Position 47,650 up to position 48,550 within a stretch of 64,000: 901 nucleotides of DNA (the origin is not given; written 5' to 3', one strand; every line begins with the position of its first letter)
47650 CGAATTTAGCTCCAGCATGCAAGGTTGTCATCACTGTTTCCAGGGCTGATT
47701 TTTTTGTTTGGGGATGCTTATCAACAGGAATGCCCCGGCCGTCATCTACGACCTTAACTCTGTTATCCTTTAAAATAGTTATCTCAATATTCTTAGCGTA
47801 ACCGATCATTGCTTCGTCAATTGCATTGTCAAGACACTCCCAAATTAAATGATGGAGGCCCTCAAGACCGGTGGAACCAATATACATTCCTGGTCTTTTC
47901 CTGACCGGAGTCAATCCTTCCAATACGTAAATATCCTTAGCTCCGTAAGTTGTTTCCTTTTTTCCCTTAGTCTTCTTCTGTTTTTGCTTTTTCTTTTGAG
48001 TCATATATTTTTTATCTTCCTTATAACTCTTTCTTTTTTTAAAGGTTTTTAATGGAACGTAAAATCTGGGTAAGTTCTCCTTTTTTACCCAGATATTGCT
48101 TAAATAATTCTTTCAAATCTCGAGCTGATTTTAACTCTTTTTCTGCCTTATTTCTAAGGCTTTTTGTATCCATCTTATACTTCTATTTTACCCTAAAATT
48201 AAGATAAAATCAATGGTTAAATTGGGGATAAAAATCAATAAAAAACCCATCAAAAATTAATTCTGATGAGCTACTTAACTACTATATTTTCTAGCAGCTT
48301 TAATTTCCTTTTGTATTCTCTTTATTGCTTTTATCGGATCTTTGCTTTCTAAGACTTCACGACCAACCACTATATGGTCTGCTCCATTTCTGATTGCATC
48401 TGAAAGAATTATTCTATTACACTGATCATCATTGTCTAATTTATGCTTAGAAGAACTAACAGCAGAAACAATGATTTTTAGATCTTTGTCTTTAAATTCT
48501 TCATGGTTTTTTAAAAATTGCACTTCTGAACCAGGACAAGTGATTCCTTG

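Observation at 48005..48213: Decayed PheS N-terminal domain relic wedged between its own promoter and gyrB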

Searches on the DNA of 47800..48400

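Call 41: search_rna_families(source=window, start=47800, end=48400, threshold=evalue, max_evalue=1)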
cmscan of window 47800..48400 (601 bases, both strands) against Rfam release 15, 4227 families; matches with E-value up to 1: 0.
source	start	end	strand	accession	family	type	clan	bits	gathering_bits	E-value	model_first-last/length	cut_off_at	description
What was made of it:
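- On pheM-type leader peptide attenuator: No Rfam match (call 41).
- No Rfam family matches (call 41).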
